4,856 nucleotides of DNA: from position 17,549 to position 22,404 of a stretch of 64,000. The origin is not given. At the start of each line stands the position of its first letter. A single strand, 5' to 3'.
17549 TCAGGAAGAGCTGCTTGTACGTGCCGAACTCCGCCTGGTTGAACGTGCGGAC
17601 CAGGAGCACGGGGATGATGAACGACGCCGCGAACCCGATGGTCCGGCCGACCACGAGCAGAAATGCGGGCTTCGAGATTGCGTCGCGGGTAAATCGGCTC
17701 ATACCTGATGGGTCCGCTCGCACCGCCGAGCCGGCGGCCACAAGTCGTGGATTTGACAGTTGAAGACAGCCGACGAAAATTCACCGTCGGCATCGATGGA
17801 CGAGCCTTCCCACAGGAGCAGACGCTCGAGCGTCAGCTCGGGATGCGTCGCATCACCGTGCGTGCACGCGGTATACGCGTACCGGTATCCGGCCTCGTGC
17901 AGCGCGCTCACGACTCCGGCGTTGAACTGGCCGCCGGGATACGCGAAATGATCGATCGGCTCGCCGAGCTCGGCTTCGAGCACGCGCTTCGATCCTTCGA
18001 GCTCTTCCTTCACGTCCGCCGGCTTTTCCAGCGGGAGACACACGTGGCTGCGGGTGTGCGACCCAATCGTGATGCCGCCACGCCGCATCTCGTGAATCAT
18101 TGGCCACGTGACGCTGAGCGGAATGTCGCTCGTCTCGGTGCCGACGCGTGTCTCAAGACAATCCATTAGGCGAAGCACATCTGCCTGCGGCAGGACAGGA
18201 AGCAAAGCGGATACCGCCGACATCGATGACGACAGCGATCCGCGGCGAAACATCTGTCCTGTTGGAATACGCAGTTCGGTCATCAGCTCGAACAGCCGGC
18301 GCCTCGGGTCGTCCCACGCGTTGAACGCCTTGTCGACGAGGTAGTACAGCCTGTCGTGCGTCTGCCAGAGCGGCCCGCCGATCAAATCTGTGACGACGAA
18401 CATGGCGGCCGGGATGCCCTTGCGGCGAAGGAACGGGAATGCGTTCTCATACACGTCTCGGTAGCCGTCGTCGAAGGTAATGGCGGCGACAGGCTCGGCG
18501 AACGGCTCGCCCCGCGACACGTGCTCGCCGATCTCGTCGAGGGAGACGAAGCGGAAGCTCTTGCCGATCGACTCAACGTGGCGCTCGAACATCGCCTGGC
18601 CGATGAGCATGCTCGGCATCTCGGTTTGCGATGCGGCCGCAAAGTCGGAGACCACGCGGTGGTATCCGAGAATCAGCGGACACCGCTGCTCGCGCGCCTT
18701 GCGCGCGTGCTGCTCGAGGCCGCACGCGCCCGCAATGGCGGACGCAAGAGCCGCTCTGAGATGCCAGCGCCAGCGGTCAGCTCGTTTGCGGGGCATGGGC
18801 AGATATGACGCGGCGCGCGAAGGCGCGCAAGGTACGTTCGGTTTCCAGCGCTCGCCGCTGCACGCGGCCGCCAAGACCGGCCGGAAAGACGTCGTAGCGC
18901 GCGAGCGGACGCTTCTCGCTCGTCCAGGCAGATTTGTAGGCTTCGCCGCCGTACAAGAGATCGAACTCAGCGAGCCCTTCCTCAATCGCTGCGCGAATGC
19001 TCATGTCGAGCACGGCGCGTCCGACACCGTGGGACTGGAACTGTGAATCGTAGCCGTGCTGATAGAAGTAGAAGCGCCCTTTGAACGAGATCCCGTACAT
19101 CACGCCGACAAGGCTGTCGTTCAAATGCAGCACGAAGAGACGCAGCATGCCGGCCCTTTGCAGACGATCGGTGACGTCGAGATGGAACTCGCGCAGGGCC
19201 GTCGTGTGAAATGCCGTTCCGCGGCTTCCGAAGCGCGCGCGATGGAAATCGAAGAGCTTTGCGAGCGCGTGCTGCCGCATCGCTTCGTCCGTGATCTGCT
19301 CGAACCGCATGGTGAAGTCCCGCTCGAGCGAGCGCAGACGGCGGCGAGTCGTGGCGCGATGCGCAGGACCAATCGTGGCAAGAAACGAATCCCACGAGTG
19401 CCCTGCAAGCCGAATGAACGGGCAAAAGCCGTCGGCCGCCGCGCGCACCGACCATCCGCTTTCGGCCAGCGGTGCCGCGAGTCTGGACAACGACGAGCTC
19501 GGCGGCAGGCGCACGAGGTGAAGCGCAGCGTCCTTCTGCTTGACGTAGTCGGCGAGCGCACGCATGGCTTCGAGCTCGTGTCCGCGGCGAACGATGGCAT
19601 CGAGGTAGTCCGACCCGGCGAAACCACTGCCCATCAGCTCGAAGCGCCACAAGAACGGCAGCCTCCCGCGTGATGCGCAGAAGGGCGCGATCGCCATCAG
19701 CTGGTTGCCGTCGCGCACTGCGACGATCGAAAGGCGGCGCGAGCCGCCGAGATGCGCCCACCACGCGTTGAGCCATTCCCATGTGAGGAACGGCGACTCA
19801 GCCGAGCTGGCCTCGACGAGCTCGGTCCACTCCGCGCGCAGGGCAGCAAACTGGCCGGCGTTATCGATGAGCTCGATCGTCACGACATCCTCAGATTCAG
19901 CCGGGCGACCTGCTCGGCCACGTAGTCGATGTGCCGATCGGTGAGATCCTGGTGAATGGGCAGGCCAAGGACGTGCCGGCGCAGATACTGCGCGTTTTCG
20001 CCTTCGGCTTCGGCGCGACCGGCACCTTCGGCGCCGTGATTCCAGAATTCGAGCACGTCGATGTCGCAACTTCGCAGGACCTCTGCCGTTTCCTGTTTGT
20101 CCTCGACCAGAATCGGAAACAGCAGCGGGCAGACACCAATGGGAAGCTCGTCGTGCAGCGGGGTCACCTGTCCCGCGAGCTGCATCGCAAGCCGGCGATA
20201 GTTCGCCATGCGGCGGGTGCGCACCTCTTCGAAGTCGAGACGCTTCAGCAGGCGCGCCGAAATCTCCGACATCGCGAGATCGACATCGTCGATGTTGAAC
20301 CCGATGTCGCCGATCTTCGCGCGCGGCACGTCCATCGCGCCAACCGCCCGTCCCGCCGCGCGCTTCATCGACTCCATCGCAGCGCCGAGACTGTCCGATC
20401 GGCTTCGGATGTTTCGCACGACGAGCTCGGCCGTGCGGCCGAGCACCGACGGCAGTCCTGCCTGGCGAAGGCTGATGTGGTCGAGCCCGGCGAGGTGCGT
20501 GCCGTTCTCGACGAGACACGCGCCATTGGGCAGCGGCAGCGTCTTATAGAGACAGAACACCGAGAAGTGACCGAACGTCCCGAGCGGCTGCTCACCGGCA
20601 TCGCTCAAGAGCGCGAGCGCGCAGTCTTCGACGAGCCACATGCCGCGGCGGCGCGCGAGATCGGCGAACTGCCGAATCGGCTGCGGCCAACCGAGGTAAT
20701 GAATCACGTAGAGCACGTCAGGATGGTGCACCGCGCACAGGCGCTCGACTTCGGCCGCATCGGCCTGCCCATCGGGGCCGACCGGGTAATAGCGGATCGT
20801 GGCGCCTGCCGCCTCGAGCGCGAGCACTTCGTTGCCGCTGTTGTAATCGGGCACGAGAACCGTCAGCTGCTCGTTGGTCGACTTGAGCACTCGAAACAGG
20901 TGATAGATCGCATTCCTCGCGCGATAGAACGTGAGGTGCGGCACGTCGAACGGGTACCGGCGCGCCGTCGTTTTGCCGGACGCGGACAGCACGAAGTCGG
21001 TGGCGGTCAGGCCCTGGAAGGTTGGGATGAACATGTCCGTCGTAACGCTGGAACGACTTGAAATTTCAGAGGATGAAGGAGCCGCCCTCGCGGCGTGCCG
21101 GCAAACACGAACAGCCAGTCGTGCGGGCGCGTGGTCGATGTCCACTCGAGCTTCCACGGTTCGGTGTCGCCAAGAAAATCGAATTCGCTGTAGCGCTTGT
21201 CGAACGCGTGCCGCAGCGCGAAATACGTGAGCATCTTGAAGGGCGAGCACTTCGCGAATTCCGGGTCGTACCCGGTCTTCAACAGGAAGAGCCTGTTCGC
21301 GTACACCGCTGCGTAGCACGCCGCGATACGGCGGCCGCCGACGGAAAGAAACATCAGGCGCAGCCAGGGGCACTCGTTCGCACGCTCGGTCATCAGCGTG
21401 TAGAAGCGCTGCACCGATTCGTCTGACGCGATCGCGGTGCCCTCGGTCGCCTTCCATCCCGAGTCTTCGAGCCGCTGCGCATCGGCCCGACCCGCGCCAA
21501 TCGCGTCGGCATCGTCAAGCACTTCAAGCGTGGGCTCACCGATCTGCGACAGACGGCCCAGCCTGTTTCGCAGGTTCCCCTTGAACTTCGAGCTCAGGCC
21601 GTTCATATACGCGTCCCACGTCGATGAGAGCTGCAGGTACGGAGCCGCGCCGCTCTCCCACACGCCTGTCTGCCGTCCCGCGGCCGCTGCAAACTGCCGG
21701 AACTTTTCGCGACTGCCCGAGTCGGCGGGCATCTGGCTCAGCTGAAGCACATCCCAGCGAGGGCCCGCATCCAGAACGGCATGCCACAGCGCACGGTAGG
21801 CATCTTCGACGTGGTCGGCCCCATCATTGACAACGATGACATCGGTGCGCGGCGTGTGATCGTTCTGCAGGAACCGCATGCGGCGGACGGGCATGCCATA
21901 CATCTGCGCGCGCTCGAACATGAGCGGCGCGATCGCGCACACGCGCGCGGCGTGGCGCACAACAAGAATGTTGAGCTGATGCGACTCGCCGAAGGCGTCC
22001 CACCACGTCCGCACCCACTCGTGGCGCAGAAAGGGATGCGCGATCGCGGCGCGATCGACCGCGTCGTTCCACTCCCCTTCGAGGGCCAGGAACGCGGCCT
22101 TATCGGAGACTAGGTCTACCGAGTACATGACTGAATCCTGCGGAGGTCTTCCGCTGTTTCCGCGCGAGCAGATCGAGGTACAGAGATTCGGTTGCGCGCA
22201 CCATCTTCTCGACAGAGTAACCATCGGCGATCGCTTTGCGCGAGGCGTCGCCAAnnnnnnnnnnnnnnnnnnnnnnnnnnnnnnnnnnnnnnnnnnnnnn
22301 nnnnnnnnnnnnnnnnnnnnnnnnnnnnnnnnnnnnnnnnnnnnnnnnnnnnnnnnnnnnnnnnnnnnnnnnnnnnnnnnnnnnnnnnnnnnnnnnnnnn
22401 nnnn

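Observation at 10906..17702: Extreme local density of frameshifts: four consecutive EPS genes each need many frame switches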

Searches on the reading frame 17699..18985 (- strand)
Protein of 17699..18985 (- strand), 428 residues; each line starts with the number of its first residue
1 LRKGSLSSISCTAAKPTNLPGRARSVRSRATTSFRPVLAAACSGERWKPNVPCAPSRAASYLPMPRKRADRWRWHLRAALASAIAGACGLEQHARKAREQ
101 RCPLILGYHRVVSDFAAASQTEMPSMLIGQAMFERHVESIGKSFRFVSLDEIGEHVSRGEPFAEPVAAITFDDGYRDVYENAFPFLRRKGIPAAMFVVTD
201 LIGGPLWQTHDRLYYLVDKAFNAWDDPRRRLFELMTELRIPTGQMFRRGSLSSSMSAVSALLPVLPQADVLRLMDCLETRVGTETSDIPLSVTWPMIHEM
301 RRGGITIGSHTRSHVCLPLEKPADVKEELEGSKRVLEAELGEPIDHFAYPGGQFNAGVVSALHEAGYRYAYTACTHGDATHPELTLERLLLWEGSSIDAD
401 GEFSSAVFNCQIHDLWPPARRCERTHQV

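Call 6: search_protein_families(library=pfam, proteins=[window:17699-18985:-], max_evalue=0.001)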
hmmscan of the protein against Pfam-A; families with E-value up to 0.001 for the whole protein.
window:17699-18985:- (428 aa): 1 family
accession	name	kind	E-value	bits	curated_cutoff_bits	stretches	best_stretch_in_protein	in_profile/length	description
PF01522.26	Polysacc_deac_1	-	2.7e-25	89.2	23.1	2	259-369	22-123/124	Polysaccharide deacetylase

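Call 7: find_related_loci(query=window:17699-18790:-, collection=genome_contigs, flank=10000)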
Query window:17699-18790:- (363 aa) in genome_contigs; peptide patterns used: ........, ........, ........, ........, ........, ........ (x = any residue, [..] = any of these).
83 stretches matched a pattern; 5 encode a relative of the query (tblastn E <= 1e-3); 5 distinct loci.
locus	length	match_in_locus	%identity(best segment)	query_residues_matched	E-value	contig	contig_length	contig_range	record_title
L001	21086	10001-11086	73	2-363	5e-180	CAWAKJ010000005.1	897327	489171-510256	MAG: Vicinamibacterales bacterium isolate MFD02360.bin.1.271 genome assembly, contig: contig_4146, whole genome shotgun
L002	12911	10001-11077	56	6-363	2e-135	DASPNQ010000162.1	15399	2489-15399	MAG TPA_asm: Vicinamibacterales bacterium isolate SMAG_U12125 k141_312303, whole genome shotgun sequence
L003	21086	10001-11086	68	2-362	1e-168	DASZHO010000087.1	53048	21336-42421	MAG TPA_asm: Vicinamibacterales bacterium isolate SMAG_U6578 k141_7810231, whole genome shotgun sequence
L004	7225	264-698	35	76-302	3e-11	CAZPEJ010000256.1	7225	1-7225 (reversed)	MAG TPA_asm: uncultured Ardenticatenaceae bacterium isolate SRP173033_co1_124 genome assembly, contig: NODE_26789_length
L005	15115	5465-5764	24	40-146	3e-8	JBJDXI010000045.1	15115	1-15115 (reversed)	MAG: Clostridia bacterium isolate SARD16_bin.024 NODE_1959_length_15115_cov_7.573971, whole genome shotgun sequence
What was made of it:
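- Tried and rejected: The genome scan gave at best 73% aa identity for the deacetylase (call 7).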

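Call 30: search_protein_families(library=ncbifam, proteins=[window:17699-18790:-], max_evalue=1e-10)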
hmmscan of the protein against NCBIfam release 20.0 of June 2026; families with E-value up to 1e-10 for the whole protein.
window:17699-18790:- (363 aa): 2 families
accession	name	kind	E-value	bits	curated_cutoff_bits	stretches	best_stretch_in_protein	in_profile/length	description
TIGR03938.2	deacetyl_PgaB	equivalog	1.5e-15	56.6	321.9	1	39-138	4-102/621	poly-beta-1,6-N-acetyl-D-glucosamine N-deacetylase PgaB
TIGR03933.1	PIA_icaB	equivalog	1.7e-13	50.7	248.35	0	41-139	6-111/245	intercellular adhesin biosynthesis polysaccharide N-deacetylase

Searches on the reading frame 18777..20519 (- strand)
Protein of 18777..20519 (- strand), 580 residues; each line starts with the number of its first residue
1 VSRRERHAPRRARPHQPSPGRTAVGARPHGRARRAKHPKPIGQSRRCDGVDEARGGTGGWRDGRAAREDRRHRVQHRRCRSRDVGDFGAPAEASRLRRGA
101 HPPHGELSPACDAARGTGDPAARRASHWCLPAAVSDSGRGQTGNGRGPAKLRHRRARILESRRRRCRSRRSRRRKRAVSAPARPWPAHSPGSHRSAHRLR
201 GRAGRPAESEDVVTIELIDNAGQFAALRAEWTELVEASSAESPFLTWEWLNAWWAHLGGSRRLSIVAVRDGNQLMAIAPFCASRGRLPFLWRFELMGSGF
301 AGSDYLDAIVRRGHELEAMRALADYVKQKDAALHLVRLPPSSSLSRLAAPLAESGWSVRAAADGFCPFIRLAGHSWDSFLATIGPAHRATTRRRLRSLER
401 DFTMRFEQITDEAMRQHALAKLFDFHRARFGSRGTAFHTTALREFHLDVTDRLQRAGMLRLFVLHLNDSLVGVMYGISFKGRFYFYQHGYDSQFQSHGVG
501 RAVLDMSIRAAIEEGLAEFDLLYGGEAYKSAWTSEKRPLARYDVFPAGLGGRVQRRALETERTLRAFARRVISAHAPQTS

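Call 6: search_protein_families(library=pfam, proteins=[window:18777-20519:-], max_evalue=0.001)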
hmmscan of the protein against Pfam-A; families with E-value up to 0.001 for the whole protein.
window:18777-20519:- (580 aa): 1 family
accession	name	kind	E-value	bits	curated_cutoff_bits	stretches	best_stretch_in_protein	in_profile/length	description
PF13480.13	Acetyltransf_6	-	4.9e-27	95.3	22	1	387-530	3-143/143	Acetyltransferase (GNAT) domain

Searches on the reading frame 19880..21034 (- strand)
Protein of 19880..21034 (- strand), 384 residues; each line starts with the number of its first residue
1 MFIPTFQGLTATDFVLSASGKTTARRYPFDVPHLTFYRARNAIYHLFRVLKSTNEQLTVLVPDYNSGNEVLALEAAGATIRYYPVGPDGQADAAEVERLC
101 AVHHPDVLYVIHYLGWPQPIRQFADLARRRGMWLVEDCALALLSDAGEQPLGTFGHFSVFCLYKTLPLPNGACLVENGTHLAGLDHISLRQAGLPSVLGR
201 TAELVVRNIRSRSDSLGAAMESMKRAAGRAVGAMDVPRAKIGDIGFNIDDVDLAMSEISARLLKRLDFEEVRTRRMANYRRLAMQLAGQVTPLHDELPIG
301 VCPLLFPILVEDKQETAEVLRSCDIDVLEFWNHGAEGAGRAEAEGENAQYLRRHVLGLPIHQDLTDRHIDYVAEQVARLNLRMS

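Call 30: search_protein_families(library=ncbifam, proteins=[window:19880-21034:-], max_evalue=1e-10)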
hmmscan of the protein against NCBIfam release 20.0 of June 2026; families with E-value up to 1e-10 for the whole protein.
window:19880-21034:- (384 aa): 1 family
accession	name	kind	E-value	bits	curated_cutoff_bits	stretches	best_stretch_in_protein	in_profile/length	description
NF008687.0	PRK11706.1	equivalog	1.2e-12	47.3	375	1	49-166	64-181/375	dTDP-4-amino-4,6-dideoxygalactose transaminase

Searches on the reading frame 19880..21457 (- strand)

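Call 6: search_protein_families(library=pfam, proteins=[window:19880-21457:-], max_evalue=0.001)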
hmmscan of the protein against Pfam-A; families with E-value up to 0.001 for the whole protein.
window:19880-21457:- (525 aa): 1 family
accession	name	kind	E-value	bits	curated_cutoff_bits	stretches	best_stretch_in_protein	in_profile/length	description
PF01041.23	DegT_DnrJ_EryC1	-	4.4e-13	49.6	19.8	1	213-517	80-359/360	DegT/DnrJ/EryC1/StrS aminotransferase family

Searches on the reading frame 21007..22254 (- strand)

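Call 6: search_protein_families(library=pfam, proteins=[window:21007-22254:-], max_evalue=0.001)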
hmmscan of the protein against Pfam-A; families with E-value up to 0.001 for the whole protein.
window:21007-22254:- (415 aa): 1 family
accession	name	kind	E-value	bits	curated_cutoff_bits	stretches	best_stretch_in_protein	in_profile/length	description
PF13480.13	Acetyltransf_6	-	2e-25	90.1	22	1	222-368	1-142/143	Acetyltransferase (GNAT) domain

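Call 30: search_protein_families(library=ncbifam, proteins=[window:21007-22200:-], max_evalue=1e-10)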
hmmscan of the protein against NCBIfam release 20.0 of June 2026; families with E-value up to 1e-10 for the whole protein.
window:21007-22200:- (397 aa): 0 families
